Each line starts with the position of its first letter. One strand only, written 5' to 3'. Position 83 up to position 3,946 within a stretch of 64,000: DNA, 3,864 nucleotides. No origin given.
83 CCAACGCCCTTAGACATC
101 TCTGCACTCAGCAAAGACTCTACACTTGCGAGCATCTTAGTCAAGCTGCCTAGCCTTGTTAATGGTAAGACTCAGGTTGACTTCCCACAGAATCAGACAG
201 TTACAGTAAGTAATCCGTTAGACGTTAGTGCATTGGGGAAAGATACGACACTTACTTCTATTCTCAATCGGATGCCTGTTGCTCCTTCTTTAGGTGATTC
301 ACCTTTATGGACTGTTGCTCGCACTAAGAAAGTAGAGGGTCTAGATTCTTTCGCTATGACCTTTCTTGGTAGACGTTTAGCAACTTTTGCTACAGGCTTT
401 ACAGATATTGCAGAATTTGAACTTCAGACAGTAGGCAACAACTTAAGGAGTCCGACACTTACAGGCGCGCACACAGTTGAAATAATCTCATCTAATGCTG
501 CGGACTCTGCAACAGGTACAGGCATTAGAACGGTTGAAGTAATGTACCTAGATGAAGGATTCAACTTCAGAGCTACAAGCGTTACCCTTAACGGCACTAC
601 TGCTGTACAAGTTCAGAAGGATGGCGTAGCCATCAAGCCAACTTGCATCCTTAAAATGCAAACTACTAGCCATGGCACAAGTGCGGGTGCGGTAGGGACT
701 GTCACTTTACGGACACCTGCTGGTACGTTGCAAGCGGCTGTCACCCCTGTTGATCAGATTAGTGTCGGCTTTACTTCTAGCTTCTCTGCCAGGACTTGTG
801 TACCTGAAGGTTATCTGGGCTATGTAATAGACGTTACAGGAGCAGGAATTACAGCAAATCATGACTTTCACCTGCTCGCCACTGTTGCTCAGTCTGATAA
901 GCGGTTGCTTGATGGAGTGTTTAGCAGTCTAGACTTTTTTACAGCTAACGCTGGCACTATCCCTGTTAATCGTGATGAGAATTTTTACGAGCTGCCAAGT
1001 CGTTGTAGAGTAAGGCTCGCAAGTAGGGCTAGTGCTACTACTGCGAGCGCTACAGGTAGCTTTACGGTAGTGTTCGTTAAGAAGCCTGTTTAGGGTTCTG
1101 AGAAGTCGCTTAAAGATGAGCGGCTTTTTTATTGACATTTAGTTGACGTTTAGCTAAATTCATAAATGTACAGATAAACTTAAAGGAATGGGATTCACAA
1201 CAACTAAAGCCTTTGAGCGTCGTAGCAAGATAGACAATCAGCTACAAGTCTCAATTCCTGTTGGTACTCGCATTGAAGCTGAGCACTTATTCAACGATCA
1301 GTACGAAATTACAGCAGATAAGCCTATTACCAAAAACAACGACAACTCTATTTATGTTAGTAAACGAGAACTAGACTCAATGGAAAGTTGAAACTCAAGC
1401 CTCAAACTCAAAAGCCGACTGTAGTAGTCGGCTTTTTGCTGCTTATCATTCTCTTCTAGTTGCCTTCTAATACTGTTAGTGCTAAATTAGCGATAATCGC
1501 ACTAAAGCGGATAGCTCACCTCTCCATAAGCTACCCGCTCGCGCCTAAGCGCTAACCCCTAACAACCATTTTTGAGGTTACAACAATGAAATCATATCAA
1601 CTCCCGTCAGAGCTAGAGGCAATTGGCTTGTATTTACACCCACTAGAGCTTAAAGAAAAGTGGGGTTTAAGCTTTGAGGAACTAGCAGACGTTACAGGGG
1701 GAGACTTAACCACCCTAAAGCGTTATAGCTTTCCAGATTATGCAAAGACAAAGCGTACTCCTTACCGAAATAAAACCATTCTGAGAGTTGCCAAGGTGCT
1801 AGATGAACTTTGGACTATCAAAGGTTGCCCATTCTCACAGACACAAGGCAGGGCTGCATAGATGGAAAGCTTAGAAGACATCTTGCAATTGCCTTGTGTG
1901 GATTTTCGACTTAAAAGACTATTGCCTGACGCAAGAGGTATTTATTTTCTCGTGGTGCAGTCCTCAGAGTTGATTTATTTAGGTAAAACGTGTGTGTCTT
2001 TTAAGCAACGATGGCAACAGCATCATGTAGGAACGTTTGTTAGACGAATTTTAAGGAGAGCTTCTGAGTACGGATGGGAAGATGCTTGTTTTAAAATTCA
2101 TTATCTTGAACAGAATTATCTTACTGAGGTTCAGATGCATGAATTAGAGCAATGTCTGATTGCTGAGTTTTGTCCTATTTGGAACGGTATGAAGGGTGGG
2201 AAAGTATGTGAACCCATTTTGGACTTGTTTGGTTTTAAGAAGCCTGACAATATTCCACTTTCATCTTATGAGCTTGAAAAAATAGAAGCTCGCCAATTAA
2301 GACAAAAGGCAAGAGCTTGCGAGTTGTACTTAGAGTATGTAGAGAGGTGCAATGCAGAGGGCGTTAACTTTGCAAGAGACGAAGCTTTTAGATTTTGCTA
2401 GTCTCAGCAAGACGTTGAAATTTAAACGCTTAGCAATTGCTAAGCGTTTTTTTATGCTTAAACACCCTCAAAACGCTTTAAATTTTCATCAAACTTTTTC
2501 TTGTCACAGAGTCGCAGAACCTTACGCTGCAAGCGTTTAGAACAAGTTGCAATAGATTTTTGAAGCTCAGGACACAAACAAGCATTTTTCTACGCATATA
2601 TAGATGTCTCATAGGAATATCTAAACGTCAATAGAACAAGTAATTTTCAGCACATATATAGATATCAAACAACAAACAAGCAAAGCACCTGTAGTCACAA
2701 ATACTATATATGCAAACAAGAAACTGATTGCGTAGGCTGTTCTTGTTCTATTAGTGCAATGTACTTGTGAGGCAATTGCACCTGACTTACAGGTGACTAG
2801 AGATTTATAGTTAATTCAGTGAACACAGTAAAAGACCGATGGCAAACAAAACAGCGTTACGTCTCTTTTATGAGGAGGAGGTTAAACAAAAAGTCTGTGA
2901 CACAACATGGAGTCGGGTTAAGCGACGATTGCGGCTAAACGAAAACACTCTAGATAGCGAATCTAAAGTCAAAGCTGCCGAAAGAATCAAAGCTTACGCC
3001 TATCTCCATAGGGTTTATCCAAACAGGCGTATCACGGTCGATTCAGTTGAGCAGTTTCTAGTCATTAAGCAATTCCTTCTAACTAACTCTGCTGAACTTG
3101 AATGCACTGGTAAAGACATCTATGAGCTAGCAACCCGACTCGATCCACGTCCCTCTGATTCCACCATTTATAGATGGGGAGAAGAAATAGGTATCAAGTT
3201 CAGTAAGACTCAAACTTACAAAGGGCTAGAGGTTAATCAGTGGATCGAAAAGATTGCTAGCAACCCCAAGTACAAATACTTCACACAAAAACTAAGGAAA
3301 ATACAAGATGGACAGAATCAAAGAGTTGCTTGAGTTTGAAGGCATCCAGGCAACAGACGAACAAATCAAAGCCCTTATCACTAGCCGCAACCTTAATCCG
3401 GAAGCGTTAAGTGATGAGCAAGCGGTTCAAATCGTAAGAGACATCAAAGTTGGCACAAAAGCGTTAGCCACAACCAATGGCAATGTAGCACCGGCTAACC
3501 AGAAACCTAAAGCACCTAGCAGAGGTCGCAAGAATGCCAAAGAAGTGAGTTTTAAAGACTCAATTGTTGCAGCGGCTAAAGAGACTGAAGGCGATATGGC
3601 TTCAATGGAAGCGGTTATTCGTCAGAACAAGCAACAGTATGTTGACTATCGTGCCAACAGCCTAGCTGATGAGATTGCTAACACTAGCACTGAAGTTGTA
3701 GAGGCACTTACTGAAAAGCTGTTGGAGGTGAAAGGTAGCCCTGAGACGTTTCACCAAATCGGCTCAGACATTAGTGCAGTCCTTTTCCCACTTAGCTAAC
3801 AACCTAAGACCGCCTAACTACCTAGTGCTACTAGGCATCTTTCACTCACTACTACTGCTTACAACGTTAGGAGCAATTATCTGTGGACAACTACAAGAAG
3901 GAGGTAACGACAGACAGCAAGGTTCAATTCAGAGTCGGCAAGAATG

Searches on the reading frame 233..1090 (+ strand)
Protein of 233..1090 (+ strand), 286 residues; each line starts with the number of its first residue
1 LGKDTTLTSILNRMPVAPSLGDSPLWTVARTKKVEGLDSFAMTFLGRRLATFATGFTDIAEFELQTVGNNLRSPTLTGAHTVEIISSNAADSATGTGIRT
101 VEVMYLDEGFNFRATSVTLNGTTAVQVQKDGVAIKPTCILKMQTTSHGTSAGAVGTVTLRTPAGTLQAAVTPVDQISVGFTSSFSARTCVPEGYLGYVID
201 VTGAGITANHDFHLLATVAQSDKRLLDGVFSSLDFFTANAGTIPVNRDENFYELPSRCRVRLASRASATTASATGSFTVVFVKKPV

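Call 66: search_protein_families(library=pfam, proteins=[window:233-1090:+], max_evalue=0.01)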
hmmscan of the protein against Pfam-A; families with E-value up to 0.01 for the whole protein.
window:233-1090:+ (286 aa): 0 families

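Call 75: find_encoding_contigs(protein=window:233-1090:+, flank=10000, max_places=3)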
Protein window:233-1090:+ (286 aa): no gene with exactly this product is on record in the collection.

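Call 103: search_protein_families(library=phrogs, proteins=[window:233-1090:+], max_evalue=0.001)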
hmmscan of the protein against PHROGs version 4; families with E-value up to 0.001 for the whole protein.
window:233-1090:+ (286 aa): 0 families

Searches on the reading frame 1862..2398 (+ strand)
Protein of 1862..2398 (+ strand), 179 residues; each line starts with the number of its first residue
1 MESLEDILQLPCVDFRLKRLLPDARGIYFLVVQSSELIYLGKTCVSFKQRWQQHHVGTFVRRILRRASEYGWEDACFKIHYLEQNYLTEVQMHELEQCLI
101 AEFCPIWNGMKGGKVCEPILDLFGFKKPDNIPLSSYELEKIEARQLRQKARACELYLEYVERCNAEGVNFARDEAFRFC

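Call 66: search_protein_families(library=pfam, proteins=[window:1862-2398:+], max_evalue=0.01)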
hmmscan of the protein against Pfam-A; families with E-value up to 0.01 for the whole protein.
window:1862-2398:+ (179 aa): 2 families
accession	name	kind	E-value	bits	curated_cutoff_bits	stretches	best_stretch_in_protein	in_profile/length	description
PF01541.30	GIY-YIG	-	0.00011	22.9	22.6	1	26-97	3-66/78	GIY-YIG catalytic domain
PF20815.3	GIY_YIG_2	-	0.0068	16.8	22.4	0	79-110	108-136/153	GIY-YIG catalytic domain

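Call 76: find_encoding_contigs(protein=window:1862-2398:+, flank=10000, max_places=3)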
Protein window:1862-2398:+ (179 aa): 2 contigs read that carry it; 1 place shown.
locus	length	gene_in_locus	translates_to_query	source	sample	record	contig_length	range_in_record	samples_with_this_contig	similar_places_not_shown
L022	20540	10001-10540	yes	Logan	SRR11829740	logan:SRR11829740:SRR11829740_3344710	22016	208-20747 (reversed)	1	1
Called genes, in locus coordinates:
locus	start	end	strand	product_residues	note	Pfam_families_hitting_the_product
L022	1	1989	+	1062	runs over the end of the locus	-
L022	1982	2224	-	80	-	-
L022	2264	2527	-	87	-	-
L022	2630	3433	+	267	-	-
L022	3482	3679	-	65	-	-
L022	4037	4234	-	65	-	-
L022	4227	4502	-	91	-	PF10544:T5orf172, PF13455:MUG113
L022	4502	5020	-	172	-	-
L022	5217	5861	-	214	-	-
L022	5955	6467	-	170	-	PF19474:DUF6011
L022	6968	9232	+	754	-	-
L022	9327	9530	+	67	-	-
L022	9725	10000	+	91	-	-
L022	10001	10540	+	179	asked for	-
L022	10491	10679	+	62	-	-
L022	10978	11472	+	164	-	-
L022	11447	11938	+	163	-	-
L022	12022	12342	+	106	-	-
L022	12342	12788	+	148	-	-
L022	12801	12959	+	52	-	-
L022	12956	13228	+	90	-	-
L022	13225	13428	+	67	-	-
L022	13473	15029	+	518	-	-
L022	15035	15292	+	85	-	-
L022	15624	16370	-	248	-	PF14528:LAGLIDADG_3 (weak)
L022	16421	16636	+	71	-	PF13443:HTH_26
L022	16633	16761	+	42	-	-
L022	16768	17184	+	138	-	-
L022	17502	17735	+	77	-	-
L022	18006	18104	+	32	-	-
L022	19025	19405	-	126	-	-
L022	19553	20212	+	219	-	-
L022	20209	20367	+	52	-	-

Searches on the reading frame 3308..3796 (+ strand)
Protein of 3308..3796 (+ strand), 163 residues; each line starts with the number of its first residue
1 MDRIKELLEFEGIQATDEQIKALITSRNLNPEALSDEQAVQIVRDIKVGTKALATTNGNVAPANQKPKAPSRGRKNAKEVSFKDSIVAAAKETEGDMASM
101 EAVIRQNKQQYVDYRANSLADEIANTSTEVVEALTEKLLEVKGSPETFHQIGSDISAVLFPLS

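Call 66: search_protein_families(library=pfam, proteins=[window:3308-3796:+], max_evalue=0.01)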
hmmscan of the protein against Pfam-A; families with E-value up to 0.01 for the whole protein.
window:3308-3796:+ (163 aa): 1 family
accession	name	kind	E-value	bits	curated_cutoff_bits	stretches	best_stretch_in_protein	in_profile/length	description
PF10496.14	Syntaxin-18_N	-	0.0001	22.9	30.6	1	47-118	15-77/87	SNARE-complex protein Syntaxin-18 N-terminus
